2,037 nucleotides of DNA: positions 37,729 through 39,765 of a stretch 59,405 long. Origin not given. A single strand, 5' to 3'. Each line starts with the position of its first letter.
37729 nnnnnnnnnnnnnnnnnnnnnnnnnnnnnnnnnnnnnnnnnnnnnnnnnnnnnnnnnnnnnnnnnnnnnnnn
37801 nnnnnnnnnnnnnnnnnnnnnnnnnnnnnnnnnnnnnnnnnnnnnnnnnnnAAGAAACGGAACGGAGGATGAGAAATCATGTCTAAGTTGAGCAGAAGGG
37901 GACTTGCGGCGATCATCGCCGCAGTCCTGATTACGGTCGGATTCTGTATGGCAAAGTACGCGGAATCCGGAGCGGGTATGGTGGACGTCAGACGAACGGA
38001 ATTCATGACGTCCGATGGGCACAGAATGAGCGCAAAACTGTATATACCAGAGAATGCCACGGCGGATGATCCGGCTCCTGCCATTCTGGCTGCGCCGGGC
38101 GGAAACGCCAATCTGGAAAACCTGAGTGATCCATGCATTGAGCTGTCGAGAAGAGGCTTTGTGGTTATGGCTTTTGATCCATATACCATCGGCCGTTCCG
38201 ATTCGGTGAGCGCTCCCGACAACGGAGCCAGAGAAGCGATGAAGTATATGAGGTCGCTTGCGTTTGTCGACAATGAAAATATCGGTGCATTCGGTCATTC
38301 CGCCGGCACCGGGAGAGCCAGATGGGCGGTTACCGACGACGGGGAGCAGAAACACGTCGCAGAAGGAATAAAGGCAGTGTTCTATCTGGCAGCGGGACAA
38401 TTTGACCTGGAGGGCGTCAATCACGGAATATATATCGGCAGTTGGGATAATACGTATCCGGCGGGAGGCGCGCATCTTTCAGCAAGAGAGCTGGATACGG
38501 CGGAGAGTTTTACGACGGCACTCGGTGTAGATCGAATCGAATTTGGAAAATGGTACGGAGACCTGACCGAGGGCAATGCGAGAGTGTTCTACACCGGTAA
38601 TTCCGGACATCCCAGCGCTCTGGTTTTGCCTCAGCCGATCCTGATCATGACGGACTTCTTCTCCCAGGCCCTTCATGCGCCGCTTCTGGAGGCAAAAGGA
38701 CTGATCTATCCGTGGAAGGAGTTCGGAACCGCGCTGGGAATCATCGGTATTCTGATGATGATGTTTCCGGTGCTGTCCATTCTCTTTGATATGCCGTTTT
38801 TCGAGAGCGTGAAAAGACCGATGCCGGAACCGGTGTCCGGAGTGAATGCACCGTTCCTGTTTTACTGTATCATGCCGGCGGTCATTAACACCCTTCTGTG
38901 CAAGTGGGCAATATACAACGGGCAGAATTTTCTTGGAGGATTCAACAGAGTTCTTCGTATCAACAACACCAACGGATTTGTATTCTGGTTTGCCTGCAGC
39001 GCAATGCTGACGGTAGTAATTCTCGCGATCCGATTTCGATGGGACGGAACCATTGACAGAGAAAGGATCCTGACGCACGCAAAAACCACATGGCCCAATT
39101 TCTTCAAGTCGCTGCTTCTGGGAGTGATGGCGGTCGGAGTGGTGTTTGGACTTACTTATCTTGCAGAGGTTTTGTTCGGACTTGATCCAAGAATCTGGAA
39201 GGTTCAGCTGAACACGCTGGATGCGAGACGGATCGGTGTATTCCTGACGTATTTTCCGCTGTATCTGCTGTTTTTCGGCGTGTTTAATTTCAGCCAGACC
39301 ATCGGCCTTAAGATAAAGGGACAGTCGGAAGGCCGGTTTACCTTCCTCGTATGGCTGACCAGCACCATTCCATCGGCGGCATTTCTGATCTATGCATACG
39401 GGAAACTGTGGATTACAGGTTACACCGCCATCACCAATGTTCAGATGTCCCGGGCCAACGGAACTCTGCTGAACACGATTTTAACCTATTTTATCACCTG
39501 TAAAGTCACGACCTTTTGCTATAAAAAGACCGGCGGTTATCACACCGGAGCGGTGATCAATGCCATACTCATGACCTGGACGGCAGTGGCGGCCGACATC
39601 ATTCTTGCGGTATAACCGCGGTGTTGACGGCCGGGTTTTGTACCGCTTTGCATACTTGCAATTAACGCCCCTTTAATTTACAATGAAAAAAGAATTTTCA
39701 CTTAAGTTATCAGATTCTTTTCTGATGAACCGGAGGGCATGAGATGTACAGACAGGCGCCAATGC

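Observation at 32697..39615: Accessory sensing/hydrolysis locus: transmembrane AraC regulator, orphan TRAP-type binding protein, a lipoprotein esterase and a membrane-fused hydrolase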

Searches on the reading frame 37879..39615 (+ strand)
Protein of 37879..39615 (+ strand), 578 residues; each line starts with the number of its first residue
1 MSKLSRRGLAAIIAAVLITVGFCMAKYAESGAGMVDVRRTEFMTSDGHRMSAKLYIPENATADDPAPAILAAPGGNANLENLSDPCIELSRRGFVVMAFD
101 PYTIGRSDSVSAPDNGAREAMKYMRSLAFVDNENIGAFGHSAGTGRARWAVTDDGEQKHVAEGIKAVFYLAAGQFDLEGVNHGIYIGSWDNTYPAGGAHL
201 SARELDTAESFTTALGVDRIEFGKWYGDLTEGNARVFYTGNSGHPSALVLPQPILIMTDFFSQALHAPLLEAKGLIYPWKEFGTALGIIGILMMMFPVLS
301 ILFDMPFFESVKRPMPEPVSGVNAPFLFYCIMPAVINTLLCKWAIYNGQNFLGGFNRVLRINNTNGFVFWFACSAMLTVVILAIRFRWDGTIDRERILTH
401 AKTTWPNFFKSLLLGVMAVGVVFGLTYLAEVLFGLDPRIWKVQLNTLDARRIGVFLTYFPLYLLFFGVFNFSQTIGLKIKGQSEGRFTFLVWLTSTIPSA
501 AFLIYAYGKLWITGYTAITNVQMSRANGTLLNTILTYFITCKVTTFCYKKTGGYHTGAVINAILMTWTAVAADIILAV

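Call 8: search_protein_families(library=pfam, proteins=[window:37879-39615:+], max_evalue=0.01)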
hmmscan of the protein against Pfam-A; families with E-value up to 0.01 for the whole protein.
window:37879-39615:+ (578 aa): 1 family
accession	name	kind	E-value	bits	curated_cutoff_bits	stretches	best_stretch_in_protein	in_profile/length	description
PF12740.14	PETase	-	0.0021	18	28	1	33-155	23-147/263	PET hydrolase-like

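Call 9: search_protein_families(library=ncbifam, proteins=[window:37879-39615:+], max_evalue=0.1)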
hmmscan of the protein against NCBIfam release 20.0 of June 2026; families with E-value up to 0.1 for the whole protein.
window:37879-39615:+ (578 aa): 3 families
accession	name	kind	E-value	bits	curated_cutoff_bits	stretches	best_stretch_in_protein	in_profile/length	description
NF001599.0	PRK00394.2-4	subfamily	0.029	14.1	307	1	485-527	38-79/185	TATA-box-binding protein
NF003460.0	PRK05077.1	equivalog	0.053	12.3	477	1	34-144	165-276/414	esterase FrsA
NF051441.1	BisHyethTerphBdeA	equivalog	0.074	12.3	520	0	52-150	86-185/305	bis(hydroxyethyl) terephthalate hydrolase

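Call 12: search_solved_structures(query=window:37879-39615:+, max_evalue=1, show_alignments=2)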
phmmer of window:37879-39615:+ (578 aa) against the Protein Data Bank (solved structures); distinct sequences matched with E-value up to 1: 20.
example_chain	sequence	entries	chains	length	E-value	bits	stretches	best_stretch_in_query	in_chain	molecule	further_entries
2hdw_A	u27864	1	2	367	8.4e-07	31.2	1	34-160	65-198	Hypothetical protein PA2218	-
9pjb_A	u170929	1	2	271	2.4e-05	26.4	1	42-159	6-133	MHETase MHT043-5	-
5xb6_A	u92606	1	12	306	7.4e-05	24.8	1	49-158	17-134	Uncharacterized protein YcjY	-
8b4u_A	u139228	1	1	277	0.00012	24.1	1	42-154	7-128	Alpha/beta hydrolase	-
9ewr_A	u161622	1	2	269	0.0097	17.8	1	53-156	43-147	cutinase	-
1jfr_A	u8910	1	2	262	0.067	15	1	53-148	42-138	LIPASE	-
9utz_A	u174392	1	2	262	0.11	14.3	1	46-153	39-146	PES-H1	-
7cuv_A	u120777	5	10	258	0.13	14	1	46-152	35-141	alpha/beta hydrolase | PSH1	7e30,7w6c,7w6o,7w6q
7e31_A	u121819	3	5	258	0.13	14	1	46-152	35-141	alpha/beta hydrolase | PSH1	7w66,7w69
9uty_B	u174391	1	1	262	0.14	14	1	46-152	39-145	PES-H1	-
9uty_A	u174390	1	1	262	0.14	14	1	46-152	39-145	PES-H1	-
9utx_A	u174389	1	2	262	0.14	14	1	46-152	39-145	PES-H1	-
9qbn_A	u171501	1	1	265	0.14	13.9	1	46-152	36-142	Polyester Hydrolase Leipzig 7 (PHL-7), catalysis-deficient S131A mutant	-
7nei_A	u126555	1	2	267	0.14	13.9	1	46-152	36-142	Polyester Hydrolase Leipzig 7 (PHL-7)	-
9qdv_A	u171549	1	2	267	0.14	13.9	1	46-152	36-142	Polyester Hydrolase Leipzig 7 (PHL-7), catalysis-deficient S131A mutant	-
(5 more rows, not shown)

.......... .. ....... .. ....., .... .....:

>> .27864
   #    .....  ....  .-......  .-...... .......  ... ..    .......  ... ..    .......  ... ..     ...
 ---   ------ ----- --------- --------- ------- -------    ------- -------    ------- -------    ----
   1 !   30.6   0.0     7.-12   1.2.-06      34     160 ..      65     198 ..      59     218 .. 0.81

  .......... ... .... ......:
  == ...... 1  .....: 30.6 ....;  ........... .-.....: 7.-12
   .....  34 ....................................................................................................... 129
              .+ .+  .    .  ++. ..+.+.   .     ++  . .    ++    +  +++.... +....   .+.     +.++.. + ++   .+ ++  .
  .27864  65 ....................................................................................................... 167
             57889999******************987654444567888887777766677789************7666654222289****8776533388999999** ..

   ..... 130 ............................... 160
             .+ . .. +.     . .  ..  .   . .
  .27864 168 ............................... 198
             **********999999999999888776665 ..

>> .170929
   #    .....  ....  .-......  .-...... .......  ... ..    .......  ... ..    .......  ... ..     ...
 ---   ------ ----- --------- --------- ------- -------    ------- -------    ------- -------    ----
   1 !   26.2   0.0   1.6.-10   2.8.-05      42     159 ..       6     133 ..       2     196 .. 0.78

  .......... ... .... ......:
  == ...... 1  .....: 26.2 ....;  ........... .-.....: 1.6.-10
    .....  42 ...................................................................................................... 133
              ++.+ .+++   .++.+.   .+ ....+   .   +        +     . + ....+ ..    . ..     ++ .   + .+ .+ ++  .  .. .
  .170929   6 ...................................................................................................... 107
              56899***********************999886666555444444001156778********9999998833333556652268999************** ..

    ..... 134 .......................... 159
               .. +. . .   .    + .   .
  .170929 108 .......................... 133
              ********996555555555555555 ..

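Call 13: find_homologous_proteins(query=window:37879-39615:+)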
Query window:37879-39615:+ (578 aa): 99 proteins with E <= 0.001 among 8000 candidates.
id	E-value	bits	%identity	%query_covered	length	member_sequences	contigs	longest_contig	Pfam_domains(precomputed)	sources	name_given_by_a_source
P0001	0.0e+0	1304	98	100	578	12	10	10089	-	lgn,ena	-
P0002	1.6e-266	904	69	100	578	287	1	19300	-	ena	-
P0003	3.8e-266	902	69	100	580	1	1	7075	-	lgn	-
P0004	5.7e-264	895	68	100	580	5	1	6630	-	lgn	-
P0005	2.0e-263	893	67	100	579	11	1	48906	-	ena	-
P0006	5.8e-263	892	67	100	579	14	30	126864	-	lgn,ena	-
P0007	7.0e-263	892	67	100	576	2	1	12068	-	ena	-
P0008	1.4e-261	887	67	100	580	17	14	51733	-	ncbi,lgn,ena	-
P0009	3.0e-261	886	68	97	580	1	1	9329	-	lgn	-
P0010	4.5e-261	886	67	100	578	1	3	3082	-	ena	-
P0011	6.8e-260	882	66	100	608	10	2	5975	-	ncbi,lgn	-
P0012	1.6e-259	881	67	100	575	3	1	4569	-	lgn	-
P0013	6.2e-259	879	67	100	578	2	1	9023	-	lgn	-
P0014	4.5e-257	872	67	99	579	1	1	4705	-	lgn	-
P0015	1.1e-255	868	67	97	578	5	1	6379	-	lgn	-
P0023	3.7e-242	823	63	100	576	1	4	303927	PF12740.15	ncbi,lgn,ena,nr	ncbi:MAG: hypothetical protein IKS54_04945 [Erysipelotrichaceae bacterium]|nr:hypothetical protein [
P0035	2.2e-122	428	39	99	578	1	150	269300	-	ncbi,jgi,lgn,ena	jgi:pimeloyl-ACP methyl ester carboxylesterase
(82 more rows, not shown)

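Call 14: find_encoding_contigs(protein=P0006, flank=8000, max_places=3)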
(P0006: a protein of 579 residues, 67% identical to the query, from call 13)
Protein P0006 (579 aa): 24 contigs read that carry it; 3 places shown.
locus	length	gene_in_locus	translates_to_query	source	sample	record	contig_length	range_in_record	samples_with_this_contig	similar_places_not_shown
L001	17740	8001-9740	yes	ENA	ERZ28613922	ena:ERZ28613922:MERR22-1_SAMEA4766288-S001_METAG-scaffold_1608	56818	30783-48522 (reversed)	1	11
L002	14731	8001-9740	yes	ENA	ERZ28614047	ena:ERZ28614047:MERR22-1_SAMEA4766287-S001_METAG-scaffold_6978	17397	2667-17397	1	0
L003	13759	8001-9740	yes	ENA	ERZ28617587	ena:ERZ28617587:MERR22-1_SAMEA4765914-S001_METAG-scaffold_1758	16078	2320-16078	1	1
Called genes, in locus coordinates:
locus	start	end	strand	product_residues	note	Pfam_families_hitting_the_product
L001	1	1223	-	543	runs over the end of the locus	PF05524:PEP-utilisers_N, PF00391:PEP-utilizers, PF02896:PEP-utilizers_C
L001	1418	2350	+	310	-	PF00483:NTP_transferase (weak), PF12804:NTP_transf_3 (faint)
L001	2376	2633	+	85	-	PF00381:PTS-HPr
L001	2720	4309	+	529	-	PF05524:PEP-utilisers_N, PF00391:PEP-utilizers, PF02896:PEP-utilizers_C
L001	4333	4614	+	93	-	-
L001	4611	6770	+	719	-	PF12833:HTH_18, PF00165:HTH_AraC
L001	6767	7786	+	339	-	PF03480:DctP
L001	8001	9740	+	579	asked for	-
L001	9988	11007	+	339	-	PF01628:HrcA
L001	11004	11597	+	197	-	PF01025:GrpE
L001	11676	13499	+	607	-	PF00012:HSP70, PF06723:MreB_Mbl, PF00012:HSP70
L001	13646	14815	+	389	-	PF00226:DnaJ, PF01556:DnaJ_C, PF00684:DnaJ_CXXCXGXG, PF27439:DnaJ_C_2 (weak)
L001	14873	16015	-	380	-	PF03600:CitMHS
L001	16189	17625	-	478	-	PF01546:Peptidase_M20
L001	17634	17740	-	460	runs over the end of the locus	PF09587:PGA_cap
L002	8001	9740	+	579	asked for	-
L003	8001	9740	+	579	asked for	-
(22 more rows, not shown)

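Call 15: find_encoding_contigs(protein=P0023, flank=8000, max_places=2)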
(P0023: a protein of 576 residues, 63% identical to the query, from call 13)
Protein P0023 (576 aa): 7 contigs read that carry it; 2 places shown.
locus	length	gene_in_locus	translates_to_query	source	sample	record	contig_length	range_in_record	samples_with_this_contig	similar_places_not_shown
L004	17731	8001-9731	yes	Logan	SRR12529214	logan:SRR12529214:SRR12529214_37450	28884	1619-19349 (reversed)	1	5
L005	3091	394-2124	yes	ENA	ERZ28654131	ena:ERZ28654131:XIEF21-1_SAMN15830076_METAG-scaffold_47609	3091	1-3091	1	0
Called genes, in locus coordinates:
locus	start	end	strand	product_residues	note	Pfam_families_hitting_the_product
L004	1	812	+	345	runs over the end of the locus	PF00535:Glycos_transf_2, PF10111:Glyco_tranf_2_2, PF13641:Glyco_tranf_2_3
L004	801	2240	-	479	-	PF01943:Polysacc_synt, PF13440:Polysacc_synt_3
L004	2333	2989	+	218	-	PF02397:Bac_transf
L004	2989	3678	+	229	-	PF14393:DUF4422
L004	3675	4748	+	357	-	PF01266:DAO (weak), PF12831:FAD_oxidored, PF13450:NAD_binding_8, PF01593:Amino_oxidase, PF03275:GLF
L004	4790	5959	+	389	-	PF04932:Wzy_C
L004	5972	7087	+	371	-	-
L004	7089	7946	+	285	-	PF08501:Shikimate_dh_N, PF18317:SDH_C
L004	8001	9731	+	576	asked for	PF12740:PETase (weak)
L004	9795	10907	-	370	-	PF01408:GFO_IDH_MocA, PF22725:GFO_IDH_MocA_C3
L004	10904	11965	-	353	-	PF00465:Fe-ADH, PF13685:Fe-ADH_2, PF01761:DHQ_synthase, PF24621:DHQS_C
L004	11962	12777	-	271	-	PF00793:DAHP_synth_1, PF03102:NeuB (weak)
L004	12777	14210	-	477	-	PF00501:AMP-binding, PF13193:AMP-binding_C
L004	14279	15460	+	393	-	PF01071:GARS_A, PF02222:ATP-grasp (weak), PF02655:ATP-grasp_3, PF02786:CPSase_L_D2, PF07478:Dala_Dala_lig_C (weak), PF13535:ATP-grasp_4 (weak)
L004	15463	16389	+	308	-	PF00535:Glycos_transf_2, PF10111:Glyco_tranf_2_2 (weak), PF13641:Glyco_tranf_2_3 (weak)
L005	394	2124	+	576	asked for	PF12740:PETase (weak)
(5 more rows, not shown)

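Call 16: find_encoding_contigs(protein=P0035, flank=8000, max_places=3)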
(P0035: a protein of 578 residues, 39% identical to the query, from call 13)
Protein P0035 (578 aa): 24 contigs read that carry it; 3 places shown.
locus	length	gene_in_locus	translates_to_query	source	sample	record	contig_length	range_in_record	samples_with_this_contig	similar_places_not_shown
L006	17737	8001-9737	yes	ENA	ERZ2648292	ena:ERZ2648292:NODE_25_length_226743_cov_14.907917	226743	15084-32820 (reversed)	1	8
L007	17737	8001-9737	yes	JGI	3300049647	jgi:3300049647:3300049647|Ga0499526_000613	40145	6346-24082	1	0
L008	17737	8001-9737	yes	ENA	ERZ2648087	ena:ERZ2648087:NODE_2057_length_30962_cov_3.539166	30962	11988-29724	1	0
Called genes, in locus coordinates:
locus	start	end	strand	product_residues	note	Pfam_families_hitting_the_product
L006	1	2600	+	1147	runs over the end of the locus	PF13191:AAA_16 (faint), PF13401:AAA_22 (faint), PF13176:TPR_7 (faint), PF25873:WHD_MalT, PF00515:TPR_1 (faint), PF17874:TPR_MalT (weak), PF13424:TPR_12, PF03704:BTAD, +4 more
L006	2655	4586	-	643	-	PF17963:Big_9 (weak), PF28492:Beta_helix_4 (faint), PF13229:Beta_helix (weak)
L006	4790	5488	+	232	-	PF04474:DUF554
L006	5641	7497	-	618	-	PF02743:dCache_1, PF00672:HAMP, PF00015:MCPsignal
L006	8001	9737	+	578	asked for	-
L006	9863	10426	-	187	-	PF02475:TRM5-TYW2_MTfase, PF03602:Cons_hypoth95 (weak), PF05175:MTS, PF01135:PCMT (weak), PF06325:PrmA, PF13847:Methyltransf_31, PF13649:Methyltransf_25 (weak)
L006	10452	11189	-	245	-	PF02604:PhdYeFM_antitox (weak), PF05685:Uma2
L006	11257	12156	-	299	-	PF01636:APH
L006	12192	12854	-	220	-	PF12746:GNAT_acetyltran, PF00583:Acetyltransf_1 (faint)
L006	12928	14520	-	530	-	PF02028:BCCT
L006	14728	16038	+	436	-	PF01547:SBP_bac_1, PF13416:SBP_bac_8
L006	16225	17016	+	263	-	PF00528:BPD_transp_1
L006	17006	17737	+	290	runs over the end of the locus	PF00528:BPD_transp_1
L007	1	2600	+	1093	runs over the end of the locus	PF13191:AAA_16 (faint), PF13401:AAA_22 (faint), PF13176:TPR_7 (faint), PF25873:WHD_MalT, PF00515:TPR_1 (faint), PF17874:TPR_MalT (weak), PF13424:TPR_12, PF03704:BTAD, +4 more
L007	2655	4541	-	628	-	PF17963:Big_9 (weak), PF28492:Beta_helix_4 (faint), PF13229:Beta_helix (weak)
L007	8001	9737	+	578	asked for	-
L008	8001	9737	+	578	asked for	-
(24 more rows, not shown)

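Call 23: find_related_loci(query=A2, collection=genome_contigs, flank=10000)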
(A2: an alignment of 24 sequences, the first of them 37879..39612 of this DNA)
Query A2 (578 aa) in genome_contigs; peptide patterns used: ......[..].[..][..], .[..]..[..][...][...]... (x = any residue, [..] = any of these).
272 stretches matched a pattern; 35 encode a relative of the query (tblastn E <= 1e-3); 29 distinct loci.
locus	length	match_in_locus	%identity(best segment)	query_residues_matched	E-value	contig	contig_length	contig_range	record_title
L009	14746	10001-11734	97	1-578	0e+0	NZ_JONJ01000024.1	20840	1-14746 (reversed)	[Clostridium] aminophilum DSM 10710 BR86DRAFT_scaffold00023.23_C, whole genome shotgun sequence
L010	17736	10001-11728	67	1-578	0e+0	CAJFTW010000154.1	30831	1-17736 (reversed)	Candidatus Pseudolachnospira avium isolate Coassembly_mag_265 genome assembly, contig: MAGpy_11413_min2k_bin_265_fak87_2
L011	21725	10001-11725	67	2-578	0e+0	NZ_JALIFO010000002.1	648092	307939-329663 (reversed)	Cuneatibacter sp. NSJ-177 B-1669N-35_ctg00003, whole genome shotgun sequence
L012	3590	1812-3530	67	3-578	0e+0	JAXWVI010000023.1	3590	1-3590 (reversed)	MAG: bacterium isolate P011L1-7 NODE_13588_length_3590_cov_11.847242, whole genome shotgun sequence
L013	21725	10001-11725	68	2-578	0e+0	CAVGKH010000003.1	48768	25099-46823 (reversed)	Gemmiger sp. isolate H07631-L1_cleanbin_000022 genome assembly, contig: Spades_H07631-L1_contig_378, whole genome shotgu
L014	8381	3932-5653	68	2-578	0e+0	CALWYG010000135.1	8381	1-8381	MAG: uncultured Oscillospiraceae bacterium isolate E41__bin222 genome assembly, contig: E41__k127_834405, whole genome s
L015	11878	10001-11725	66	1-578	0e+0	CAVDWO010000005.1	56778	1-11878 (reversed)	Alistipes onderdonkii isolate H07647-L1_cleanbin_000023 genome assembly, contig: Spades_H07647-L1_contig_255, whole geno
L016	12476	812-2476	67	21-578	0e+0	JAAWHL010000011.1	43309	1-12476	MAG: Lawsonibacter sp. isolate ABMPRH_161_1 SL341416_scaffold_1998, whole genome shotgun sequence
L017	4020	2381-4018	67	1-548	0e+0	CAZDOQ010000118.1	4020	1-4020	MAG TPA_asm: uncultured Lachnospiraceae bacterium isolate SRP141132_co4_74 genome assembly, contig: NODE_26443_length_40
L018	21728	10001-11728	63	1-578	0e+0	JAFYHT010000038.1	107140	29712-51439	MAG: Erysipelotrichaceae bacterium isolate RGIG7102 Water_buffalos_Abomasum-1__c436832, whole genome shotgun sequence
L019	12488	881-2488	56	38-578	0e+0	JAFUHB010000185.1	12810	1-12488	MAG: Clostridia bacterium isolate RGIG4488 Roe_deer_Omasum.Co__c729033, whole genome shotgun sequence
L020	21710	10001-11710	69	3-575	0e+0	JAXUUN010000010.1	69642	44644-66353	MAG: bacterium isolate P003-99 NODE_197_length_69642_cov_22.791973, whole genome shotgun sequence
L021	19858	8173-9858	38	12-575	1e-109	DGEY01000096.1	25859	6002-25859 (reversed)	MAG TPA_asm: Firmicutes bacterium UBA3914 UBA3914_contig_615, whole genome shotgun sequence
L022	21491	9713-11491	34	2-575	5e-98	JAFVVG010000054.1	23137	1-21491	MAG: Clostridia bacterium isolate RGIG5426 Sheep_Colon-4__c838053, whole genome shotgun sequence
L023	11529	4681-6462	33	12-575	2e-94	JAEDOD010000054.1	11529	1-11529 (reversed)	MAG: Sphaerochaetaceae bacterium isolate MAG309 NODE_5979_length_11529_cov_11.963308, whole genome shotgun sequence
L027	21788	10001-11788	34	1-575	1e-88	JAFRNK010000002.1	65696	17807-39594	MAG: Clostridia bacterium isolate RGIG2628 Goat_Omasum-1__c5184, whole genome shotgun sequence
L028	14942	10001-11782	33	2-575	1e-87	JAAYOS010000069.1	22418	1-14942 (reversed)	MAG: Clostridiales bacterium isolate AS21ysBPME_78 58930_AS21, whole genome shotgun sequence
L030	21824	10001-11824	31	1-575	2e-85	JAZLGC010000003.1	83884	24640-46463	MAG: Treponemataceae bacterium isolate T1900045000_TA20190062.MAGScoT_cleanbin_000021 SGB_4284_k141_1493236, whole genom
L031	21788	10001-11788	33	1-575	3e-85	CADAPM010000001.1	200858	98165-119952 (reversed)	MAG: uncultured Clostridiales bacterium isolate RUG13503 genome assembly, contig: RUG13503_asm_1, whole genome shotgun s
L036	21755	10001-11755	33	12-575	3e-99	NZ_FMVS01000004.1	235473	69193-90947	Butyrivibrio sp. INlla14, whole genome shotgun sequence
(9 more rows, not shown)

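Call 27: search_protein_families(library=pfam, proteins=[window:37879-39615:+], max_evalue=10)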
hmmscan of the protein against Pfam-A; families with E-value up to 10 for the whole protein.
window:37879-39615:+ (578 aa): 2 families
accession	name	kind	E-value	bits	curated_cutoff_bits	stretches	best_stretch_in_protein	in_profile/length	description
PF12740.14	PETase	-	0.0021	18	28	1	33-155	23-147/263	PET hydrolase-like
PF00326.27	Peptidase_S9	-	0.012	15.5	22.6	1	119-156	50-87/213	Prolyl oligopeptidase family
